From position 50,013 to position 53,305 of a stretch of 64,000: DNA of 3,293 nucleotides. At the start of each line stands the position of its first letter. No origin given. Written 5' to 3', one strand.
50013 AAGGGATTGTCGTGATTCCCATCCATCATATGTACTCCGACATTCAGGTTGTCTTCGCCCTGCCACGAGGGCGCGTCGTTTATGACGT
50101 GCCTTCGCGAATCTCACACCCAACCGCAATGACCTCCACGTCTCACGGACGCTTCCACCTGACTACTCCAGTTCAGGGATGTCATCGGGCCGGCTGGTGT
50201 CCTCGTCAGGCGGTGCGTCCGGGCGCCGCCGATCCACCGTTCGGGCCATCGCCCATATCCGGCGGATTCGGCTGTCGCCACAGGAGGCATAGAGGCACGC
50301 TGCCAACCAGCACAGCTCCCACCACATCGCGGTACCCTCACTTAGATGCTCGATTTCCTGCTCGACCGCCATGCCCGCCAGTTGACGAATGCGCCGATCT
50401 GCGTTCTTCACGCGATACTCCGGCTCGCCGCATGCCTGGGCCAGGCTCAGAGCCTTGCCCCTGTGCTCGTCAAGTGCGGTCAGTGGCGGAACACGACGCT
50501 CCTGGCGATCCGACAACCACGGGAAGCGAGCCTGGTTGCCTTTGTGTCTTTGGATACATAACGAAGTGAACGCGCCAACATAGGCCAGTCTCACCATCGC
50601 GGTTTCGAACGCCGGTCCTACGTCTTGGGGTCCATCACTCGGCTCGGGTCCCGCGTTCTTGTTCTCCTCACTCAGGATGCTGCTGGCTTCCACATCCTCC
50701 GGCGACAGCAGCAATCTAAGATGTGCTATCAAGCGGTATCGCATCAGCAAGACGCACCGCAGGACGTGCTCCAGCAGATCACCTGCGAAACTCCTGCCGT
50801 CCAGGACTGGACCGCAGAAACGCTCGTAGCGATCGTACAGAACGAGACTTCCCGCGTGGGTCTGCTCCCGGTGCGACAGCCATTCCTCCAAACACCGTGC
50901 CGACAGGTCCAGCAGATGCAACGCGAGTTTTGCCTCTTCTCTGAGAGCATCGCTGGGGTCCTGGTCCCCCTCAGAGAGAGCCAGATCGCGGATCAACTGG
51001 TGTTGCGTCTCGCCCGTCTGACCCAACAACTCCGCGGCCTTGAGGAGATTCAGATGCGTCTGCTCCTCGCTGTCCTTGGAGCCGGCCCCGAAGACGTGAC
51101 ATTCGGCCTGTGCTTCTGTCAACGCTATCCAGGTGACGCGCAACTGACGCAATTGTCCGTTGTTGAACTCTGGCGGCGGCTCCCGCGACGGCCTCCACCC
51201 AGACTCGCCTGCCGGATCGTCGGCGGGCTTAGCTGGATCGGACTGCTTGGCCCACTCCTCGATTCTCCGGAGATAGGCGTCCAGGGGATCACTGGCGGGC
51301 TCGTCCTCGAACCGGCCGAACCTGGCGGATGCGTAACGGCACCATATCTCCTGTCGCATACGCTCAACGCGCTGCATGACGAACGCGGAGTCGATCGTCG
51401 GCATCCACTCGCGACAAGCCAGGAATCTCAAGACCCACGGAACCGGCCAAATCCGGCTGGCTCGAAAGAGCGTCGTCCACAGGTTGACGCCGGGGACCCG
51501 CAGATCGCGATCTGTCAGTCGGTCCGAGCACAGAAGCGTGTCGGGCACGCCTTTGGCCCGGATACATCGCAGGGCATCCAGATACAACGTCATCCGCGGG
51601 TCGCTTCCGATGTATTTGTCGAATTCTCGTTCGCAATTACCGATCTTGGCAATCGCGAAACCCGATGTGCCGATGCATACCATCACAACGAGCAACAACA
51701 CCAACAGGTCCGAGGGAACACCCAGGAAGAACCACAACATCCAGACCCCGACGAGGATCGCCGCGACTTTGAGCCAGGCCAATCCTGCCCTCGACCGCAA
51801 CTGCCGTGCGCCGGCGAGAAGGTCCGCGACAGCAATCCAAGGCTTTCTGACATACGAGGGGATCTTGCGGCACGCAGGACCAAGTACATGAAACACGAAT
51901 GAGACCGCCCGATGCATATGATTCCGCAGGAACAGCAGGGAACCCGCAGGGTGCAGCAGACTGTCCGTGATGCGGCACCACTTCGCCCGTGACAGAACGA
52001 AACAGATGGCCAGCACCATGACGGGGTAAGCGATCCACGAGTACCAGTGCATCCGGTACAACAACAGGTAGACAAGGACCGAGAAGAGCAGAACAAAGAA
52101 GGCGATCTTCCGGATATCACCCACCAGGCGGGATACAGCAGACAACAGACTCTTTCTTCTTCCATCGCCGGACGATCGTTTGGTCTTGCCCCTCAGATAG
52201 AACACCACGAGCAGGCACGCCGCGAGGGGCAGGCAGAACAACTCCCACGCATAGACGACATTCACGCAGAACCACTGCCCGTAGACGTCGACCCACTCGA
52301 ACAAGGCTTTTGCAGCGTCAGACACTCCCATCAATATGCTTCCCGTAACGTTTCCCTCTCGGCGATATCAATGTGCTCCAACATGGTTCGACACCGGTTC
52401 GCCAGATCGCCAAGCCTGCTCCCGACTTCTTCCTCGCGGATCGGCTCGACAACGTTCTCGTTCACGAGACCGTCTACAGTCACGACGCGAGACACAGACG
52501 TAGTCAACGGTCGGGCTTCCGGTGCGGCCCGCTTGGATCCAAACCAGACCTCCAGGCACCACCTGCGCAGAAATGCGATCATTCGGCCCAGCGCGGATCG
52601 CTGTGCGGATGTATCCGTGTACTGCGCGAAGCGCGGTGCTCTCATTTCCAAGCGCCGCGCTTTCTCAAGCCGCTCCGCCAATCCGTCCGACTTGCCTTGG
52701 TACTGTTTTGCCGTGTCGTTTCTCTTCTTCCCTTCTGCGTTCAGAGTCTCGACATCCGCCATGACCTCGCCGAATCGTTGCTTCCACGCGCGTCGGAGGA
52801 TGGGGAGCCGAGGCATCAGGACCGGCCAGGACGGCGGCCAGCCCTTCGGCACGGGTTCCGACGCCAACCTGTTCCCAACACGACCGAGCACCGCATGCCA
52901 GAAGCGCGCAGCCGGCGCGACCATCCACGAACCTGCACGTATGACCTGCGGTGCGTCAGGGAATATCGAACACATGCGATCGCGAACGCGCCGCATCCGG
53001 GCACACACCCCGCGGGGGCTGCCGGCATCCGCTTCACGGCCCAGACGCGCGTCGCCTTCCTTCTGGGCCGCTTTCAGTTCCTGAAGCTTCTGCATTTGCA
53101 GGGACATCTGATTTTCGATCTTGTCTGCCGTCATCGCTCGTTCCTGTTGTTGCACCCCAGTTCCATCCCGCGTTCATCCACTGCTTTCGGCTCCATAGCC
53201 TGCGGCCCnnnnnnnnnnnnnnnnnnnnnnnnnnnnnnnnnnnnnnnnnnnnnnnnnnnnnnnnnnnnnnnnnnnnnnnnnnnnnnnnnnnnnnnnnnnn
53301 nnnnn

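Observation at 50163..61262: MoxR/RavA-like AAA+ operon with MIDAS-less vWA-like partner, coiled-coil giant and polytopic membrane protein, upstream of the beta-propeller gene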

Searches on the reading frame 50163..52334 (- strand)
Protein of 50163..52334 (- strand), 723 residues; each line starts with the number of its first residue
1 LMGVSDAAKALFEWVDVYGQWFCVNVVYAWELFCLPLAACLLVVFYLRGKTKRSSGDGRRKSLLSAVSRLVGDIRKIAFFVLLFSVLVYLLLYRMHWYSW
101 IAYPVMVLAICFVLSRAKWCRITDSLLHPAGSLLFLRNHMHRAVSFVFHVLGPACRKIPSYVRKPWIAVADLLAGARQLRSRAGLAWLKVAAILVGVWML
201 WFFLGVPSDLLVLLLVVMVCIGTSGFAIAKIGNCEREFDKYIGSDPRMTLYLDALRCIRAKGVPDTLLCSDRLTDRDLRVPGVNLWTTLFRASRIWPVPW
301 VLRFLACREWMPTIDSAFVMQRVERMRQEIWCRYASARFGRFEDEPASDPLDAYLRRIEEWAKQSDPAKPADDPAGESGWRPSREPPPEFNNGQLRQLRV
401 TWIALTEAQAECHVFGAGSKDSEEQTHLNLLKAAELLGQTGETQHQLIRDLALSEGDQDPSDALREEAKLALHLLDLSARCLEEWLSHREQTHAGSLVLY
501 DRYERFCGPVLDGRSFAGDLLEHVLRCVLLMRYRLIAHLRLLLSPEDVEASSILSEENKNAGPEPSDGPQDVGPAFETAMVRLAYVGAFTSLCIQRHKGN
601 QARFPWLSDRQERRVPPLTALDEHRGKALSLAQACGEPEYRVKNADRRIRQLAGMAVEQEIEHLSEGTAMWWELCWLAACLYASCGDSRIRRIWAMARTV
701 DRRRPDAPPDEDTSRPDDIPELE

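Call 4: search_protein_families(library=pfam, proteins=[window:50163-52334:-], max_evalue=0.1)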
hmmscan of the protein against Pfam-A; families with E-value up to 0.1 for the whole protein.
window:50163-52334:- (723 aa): 0 families

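Call 8: search_protein_families(library=ncbifam, proteins=[window:50163-52334:-], max_evalue=0.1)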
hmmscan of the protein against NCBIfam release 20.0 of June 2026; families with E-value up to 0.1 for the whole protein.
window:50163-52334:- (723 aa): 0 families

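Call 9: search_protein_families(library=padloc, proteins=[window:50163-52334:-], max_evalue=0.1)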
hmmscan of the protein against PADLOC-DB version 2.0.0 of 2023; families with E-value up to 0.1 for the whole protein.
window:50163-52334:- (723 aa): 0 families

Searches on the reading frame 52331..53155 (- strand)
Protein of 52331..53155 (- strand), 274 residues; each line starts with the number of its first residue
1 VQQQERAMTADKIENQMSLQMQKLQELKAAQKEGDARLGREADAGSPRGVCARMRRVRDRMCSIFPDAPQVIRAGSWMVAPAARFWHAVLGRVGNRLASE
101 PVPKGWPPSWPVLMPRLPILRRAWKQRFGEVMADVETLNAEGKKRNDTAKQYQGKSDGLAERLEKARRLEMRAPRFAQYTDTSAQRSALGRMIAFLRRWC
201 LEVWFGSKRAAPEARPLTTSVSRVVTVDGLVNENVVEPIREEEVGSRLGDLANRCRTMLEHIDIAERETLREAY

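Call 4: search_protein_families(library=pfam, proteins=[window:52331-53155:-], max_evalue=0.1)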
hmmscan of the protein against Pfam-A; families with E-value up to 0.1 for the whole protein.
window:52331-53155:- (274 aa): 0 families

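Call 8: search_protein_families(library=ncbifam, proteins=[window:52331-53155:-], max_evalue=0.1)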
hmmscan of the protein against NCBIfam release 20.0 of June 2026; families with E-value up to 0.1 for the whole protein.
window:52331-53155:- (274 aa): 0 families

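Call 9: search_protein_families(library=padloc, proteins=[window:52331-53155:-], max_evalue=0.1)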
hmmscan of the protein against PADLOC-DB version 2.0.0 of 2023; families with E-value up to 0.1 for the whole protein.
window:52331-53155:- (274 aa): 0 families
